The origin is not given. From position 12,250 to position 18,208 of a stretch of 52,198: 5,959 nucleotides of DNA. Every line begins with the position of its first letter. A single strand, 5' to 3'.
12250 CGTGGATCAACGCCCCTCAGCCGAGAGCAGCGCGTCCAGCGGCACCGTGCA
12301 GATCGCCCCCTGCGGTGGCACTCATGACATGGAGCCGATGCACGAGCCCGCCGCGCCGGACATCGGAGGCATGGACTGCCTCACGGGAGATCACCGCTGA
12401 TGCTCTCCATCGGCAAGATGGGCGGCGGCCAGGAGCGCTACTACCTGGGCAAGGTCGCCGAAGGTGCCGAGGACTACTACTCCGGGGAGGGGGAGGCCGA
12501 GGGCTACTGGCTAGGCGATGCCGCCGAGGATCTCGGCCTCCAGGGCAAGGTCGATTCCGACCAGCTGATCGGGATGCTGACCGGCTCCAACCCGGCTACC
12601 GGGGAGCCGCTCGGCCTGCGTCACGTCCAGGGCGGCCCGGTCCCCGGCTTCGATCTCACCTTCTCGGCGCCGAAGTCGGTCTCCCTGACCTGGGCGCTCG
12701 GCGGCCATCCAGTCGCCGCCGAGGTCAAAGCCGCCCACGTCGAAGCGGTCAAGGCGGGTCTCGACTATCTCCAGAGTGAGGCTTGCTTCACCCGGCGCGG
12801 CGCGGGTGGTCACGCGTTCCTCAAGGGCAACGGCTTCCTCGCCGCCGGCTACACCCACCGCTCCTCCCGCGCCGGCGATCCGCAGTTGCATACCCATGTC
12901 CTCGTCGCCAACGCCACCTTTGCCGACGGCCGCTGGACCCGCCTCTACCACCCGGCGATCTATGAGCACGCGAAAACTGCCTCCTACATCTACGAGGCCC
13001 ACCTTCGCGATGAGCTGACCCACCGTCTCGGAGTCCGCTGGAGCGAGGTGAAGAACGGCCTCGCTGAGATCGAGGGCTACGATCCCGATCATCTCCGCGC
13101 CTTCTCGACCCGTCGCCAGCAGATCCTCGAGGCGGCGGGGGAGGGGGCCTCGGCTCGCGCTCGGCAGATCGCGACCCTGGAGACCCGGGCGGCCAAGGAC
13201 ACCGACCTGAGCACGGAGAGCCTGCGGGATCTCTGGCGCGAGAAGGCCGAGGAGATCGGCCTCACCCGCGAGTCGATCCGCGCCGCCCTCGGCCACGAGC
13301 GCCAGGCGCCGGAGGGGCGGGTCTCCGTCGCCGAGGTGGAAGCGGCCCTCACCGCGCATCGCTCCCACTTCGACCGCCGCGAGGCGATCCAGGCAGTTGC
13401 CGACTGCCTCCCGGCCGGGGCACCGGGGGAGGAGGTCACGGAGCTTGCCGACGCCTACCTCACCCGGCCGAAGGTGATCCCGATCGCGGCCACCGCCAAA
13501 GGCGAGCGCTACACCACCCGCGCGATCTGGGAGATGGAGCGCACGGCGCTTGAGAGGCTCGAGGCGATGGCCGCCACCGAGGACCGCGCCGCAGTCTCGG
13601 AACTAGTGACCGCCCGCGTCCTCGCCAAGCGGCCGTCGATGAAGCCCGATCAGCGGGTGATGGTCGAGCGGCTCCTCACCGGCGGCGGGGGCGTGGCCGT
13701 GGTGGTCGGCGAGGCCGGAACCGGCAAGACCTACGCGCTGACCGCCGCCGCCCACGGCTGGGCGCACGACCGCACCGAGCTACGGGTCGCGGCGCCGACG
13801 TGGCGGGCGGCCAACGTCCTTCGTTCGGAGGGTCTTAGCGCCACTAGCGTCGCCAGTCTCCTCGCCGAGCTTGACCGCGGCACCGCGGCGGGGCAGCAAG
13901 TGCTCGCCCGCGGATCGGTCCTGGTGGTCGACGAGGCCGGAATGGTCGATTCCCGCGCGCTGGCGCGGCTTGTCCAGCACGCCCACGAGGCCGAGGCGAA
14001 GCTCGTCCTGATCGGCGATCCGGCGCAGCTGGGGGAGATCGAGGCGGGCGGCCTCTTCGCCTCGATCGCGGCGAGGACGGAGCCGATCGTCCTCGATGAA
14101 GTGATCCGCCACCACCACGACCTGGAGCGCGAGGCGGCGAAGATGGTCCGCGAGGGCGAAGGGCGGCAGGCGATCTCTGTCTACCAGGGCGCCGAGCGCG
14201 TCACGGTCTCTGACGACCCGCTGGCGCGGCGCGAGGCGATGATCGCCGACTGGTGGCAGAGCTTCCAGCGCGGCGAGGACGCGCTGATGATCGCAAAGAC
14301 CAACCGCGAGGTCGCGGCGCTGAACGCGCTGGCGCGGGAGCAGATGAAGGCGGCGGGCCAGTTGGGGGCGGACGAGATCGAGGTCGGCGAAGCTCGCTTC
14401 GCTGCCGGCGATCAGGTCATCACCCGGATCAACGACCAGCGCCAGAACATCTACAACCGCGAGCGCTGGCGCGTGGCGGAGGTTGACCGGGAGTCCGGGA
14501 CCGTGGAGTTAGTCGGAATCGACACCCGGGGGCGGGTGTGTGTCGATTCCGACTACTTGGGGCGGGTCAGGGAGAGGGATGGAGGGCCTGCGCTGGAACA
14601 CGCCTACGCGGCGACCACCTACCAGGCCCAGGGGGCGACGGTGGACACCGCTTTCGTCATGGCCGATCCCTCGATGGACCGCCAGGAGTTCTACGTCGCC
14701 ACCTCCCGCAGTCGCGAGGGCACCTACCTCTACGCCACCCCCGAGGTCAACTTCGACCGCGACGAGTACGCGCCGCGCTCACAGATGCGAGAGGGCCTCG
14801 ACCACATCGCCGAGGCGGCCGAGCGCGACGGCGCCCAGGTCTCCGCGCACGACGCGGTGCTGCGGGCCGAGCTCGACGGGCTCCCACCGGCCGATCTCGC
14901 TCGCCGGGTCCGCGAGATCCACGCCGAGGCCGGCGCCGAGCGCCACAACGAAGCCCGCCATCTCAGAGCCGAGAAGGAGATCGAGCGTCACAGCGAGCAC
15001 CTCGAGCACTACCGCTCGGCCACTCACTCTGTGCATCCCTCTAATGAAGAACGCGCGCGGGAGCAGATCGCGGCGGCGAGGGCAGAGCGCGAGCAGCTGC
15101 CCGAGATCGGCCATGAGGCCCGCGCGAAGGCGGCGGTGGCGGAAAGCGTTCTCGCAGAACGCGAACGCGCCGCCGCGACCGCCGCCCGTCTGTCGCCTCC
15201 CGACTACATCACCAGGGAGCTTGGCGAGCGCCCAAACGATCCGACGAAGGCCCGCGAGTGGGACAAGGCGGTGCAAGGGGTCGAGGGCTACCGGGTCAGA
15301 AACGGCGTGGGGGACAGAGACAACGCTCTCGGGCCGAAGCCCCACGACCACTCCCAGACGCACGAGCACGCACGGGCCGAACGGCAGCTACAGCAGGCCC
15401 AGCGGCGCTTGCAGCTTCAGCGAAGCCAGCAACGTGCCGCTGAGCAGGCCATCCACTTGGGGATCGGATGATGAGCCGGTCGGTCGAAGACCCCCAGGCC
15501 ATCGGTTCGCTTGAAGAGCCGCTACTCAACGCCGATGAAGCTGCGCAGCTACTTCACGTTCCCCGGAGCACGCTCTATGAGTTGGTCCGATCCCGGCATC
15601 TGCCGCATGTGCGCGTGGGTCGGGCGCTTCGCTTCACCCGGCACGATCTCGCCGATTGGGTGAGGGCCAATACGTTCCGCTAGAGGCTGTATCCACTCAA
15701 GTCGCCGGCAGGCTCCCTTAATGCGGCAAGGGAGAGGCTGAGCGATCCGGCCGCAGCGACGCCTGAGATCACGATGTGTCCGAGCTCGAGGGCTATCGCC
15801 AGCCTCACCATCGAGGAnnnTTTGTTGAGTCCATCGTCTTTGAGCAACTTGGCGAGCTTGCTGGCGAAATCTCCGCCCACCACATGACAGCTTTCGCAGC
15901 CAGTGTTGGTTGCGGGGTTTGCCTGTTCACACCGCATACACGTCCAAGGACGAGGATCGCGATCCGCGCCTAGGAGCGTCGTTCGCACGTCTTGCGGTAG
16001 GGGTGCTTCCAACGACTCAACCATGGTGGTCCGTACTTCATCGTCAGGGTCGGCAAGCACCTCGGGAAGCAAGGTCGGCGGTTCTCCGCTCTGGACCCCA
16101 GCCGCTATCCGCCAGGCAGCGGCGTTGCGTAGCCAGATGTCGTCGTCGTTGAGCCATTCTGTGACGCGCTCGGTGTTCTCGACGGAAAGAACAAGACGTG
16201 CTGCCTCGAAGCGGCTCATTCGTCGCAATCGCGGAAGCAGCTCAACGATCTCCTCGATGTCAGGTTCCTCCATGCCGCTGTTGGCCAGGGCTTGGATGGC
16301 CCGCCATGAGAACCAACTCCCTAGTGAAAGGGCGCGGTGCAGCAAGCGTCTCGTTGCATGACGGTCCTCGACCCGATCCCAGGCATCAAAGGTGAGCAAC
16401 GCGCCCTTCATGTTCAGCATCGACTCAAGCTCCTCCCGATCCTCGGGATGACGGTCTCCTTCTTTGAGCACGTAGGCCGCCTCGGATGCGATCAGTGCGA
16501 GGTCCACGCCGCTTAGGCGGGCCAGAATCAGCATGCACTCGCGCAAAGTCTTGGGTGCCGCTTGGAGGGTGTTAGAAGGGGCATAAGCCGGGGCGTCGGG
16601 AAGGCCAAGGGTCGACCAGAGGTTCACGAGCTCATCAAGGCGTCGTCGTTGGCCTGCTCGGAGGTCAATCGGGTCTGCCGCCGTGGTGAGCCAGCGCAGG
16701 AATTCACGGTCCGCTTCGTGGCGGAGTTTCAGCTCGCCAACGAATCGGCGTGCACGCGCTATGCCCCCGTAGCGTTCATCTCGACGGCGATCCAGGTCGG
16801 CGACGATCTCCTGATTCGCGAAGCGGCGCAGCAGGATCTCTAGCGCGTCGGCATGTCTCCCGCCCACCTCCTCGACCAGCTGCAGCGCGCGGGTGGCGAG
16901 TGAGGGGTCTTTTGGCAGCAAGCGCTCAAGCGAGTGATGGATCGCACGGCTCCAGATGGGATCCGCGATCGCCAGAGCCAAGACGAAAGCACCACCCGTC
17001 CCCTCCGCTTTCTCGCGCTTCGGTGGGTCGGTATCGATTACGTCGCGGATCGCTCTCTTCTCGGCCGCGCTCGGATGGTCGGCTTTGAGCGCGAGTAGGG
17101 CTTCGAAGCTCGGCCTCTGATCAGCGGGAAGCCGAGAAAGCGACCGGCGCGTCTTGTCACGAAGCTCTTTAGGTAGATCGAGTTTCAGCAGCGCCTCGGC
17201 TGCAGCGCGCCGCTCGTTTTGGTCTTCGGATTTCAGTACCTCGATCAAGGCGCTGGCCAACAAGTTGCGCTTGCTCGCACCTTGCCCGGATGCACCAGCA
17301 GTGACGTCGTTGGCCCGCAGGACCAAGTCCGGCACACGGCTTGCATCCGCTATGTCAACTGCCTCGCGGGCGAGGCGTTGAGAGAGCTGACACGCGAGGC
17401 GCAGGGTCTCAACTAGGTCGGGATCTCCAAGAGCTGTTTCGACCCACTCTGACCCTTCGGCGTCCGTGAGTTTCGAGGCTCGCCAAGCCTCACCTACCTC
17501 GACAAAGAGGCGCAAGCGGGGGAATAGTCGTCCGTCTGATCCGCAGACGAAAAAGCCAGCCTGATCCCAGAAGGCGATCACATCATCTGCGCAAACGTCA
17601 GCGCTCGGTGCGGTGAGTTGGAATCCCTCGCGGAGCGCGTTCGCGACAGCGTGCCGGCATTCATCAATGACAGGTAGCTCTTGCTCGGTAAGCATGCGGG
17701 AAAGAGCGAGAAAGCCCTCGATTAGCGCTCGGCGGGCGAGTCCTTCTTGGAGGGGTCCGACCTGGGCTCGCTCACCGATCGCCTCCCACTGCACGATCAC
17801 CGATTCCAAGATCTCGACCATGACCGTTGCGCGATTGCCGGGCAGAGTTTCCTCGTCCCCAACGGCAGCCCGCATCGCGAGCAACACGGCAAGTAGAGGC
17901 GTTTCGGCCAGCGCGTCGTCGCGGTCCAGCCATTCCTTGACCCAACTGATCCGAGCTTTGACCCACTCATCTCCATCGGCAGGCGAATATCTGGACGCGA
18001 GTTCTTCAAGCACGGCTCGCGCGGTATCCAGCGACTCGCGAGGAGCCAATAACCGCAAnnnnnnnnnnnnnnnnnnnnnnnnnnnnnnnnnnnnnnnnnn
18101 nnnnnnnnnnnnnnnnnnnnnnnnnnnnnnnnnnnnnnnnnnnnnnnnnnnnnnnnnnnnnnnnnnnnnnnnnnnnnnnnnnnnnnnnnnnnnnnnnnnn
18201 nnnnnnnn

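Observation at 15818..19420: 1200-aa NACHT/STAND NTPase with HEAT-repeat sensor and a terminal RanBP2-type zinc finger, carried as cargo next to the tRNA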

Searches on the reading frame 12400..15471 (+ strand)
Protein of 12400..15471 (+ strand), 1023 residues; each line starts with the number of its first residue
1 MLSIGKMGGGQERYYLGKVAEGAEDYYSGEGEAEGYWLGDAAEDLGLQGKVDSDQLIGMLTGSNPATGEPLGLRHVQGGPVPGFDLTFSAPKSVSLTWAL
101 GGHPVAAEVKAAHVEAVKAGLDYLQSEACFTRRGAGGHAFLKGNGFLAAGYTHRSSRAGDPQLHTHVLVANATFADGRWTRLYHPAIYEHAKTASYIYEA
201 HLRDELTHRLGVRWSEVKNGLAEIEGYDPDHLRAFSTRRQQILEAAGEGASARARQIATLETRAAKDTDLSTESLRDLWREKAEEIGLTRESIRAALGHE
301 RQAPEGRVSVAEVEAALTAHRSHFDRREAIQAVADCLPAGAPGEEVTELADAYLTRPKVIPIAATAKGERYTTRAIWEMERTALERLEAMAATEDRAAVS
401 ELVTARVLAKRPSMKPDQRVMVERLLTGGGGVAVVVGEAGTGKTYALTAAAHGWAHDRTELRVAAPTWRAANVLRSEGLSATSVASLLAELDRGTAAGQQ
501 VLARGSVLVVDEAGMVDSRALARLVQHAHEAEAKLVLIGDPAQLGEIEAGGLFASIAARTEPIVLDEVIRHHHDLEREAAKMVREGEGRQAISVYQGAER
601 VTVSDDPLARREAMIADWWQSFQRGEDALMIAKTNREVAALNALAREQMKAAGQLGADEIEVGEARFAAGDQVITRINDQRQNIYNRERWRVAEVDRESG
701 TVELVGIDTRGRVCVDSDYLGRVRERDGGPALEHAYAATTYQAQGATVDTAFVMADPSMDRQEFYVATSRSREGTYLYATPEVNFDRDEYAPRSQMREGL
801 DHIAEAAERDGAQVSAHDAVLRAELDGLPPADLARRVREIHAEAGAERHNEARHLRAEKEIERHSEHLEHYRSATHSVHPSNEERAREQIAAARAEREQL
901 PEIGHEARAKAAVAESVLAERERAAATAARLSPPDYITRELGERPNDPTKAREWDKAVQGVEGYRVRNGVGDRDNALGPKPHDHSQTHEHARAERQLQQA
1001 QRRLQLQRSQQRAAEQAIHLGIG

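Call 9: search_protein_families(library=pfam, proteins=[window:12400-15471:+], max_evalue=0.001)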
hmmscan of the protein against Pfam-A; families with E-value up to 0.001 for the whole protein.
window:12400-15471:+ (1023 aa): 9 families
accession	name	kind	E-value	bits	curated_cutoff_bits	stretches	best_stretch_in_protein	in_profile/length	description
PF08751.17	TrwC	-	1.4e-84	284.6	25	1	10-285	3-285/286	TrwC relaxase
PF13604.12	AAA_30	-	4.6e-48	163.9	27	1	414-605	2-190/191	AAA domain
PF13245.12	AAA_19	-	4.9e-16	59.6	25.1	1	432-544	13-129/134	AAA domain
PF01443.25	Viral_helicase1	-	8.4e-10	39.3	21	1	434-548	2-101/228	Viral superfamily 1 RNA helicase core domain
PF13401.12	AAA_22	-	1.1e-06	29.5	27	1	429-544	4-126/130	AAA domain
PF22232.2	TraI_hel_assoc_N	-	0.00015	22.7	27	1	437-539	1-99/99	TraI helicase-associated ssDNA bd, N-terminal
PF13538.12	UvrD_C_2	-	0.00026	21.3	27.4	1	734-778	1-52/52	UvrD-like helicase C-terminal domain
PF13191.12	AAA_16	-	0.00052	21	32.6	1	422-543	16-142/167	AAA ATPase domain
PF18335.7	SH3_13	-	0.00073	19.7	41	0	641-702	1-61/65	ATP-dependent RecD-like DNA helicase SH3 domain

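Call 39: search_protein_families(library=padloc, proteins=[window:12400-15471:+], max_evalue=0.01)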
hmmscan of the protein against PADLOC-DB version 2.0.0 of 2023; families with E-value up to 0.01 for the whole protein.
window:12400-15471:+ (1023 aa): 12 families
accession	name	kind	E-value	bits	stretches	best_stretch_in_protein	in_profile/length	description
PDLC01734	typeIV_RecD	-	5.1e-24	82.5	1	367-783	288-720/763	RecD_0_IVD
PDLC01148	RecD_like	-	1.7e-19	67.6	1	376-686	273-572/719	RecD/Tra ATPase fused to N-terminal HHH domain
PDLC05065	PDC-S68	-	5.1e-16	55.7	1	432-562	622-760/1221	-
PDLC05064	PDC-S68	-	1.2e-15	54.3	1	433-557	703-834/1273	-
PDLC05066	PDC-S68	-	1.9e-13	47.3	1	431-588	594-762/1202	-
PDLC04475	PDC-M16A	-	2.4e-12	44.2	2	416-480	14-81/721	-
PDLC05035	PDC-S53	-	5.9e-10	35.8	1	418-558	499-629/900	-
PDLC04476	PDC-M16A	-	5e-06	23.2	1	430-476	24-71/691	-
PDLC04472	PDC-M16A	-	1.8e-05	21.2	0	434-477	244-287/930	-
PDLC02372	Nhi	-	0.00096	15.9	1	417-544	186-300/470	-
PDLC02350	AbiO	-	0.0035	14.2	1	418-544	183-297/468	AbiO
PDLC04474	PDC-M16A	-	0.004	13.6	0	423-483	228-289/917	-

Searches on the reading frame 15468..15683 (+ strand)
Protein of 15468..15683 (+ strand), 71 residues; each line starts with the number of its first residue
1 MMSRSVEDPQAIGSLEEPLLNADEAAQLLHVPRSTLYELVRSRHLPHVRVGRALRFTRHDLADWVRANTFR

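Call 88: search_protein_families(library=pfam, proteins=[window:15468-15683:+], max_evalue=0.0001)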
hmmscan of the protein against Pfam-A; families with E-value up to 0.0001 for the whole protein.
window:15468-15683:+ (71 aa): 1 family
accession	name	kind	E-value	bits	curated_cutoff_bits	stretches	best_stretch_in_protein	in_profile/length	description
PF12728.13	HTH_17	-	2.7e-16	60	27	1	19-68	1-50/51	Helix-turn-helix domain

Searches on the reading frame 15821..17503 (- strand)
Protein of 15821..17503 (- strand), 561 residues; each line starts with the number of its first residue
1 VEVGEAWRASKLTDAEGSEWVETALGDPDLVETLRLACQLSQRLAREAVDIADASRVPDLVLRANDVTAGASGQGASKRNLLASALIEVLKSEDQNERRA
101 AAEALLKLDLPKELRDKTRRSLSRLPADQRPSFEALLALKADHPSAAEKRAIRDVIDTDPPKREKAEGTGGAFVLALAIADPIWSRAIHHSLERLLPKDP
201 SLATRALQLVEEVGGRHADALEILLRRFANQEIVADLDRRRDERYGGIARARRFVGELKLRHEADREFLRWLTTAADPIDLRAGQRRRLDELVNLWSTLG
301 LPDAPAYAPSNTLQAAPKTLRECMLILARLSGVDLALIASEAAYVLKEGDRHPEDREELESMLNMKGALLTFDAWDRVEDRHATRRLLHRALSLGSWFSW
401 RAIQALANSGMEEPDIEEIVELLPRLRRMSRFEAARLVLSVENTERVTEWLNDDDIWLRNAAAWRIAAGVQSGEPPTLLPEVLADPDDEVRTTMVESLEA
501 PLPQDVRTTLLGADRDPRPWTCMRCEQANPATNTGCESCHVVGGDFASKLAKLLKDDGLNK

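Call 63: search_protein_representatives(alignment_id=A3)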
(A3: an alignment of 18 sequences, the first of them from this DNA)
Query: 18 sequences, 558 profile positions. Proteins with E-value up to 0.001 (for the whole library): 6316; up to 1e-10: 900; up to 1e-30: 279. The best 150 are listed.
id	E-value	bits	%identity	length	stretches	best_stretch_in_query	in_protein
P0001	3.9e-189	646.5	-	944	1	1-555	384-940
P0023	4.7e-170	583.5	-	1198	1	1-556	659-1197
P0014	1.0e-163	562.5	-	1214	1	1-557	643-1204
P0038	4.0e-162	557.3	-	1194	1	2-555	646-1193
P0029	6.1e-162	556.7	-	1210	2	2-556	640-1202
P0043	1.3e-161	555.6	-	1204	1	1-556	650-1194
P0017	6.8e-157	540.0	-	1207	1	1-542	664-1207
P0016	9.5e-156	536.3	-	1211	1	1-556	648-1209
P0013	2.8e-154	531.4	-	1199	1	1-555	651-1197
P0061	2.4e-136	472.2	-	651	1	1-551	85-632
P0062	8.1e-136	470.5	-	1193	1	2-554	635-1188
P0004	1.8e-133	462.7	-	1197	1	1-555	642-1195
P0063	2.5e-133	462.3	-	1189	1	2-553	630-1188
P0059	2.3e-132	459.1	-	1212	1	1-537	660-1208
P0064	1.2e-129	450.1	-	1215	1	2-553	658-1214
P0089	3.8e-100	352.7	-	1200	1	2-552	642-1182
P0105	6.1e-91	322.3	-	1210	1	2-555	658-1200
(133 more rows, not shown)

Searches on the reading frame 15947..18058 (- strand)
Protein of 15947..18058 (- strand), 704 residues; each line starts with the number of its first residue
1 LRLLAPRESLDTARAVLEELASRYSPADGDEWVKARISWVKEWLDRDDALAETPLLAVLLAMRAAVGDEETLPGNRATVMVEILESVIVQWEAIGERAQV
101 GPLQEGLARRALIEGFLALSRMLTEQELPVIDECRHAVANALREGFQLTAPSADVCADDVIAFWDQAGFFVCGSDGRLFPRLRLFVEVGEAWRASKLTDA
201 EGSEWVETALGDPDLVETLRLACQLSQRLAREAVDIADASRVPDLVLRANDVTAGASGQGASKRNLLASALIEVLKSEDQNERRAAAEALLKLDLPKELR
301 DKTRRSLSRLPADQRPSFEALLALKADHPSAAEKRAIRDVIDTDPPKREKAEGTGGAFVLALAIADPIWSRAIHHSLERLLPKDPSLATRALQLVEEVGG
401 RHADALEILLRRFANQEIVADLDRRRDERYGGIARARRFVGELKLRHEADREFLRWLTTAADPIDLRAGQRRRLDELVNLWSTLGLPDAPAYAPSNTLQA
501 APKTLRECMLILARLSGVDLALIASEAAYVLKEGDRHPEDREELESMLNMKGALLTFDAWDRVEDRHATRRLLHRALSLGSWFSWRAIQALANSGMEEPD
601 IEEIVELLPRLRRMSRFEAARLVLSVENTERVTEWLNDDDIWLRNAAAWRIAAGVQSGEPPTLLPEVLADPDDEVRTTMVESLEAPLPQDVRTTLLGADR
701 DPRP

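Call 11: search_protein_families(library=pfam, proteins=[window:15947-18058:-], max_evalue=10)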
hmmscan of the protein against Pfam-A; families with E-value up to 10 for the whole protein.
seq(704 aa): 5 families
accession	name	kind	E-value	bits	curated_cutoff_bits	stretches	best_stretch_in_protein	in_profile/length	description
PF13646.12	HEAT_2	-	9e-05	23.1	27.7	3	632-685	4-57/88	HEAT repeats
PF02985.28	HEAT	-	0.015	16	23.5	0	632-652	5-25/31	HEAT repeat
PF24714.1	TOR1L1_N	-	0.034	13.9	43.3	1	261-296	206-241/281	TORTIFOLIA1 N-terminal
PF18579.7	Raf1_HTH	-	0.076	13.2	27.3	1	579-604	13-39/61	Rubisco accumulation factor 1 helix turn helix domain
PF12927.12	DUF3835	-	0.17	13.2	21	1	596-622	53-78/78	Domain of unknown function (DUF3835)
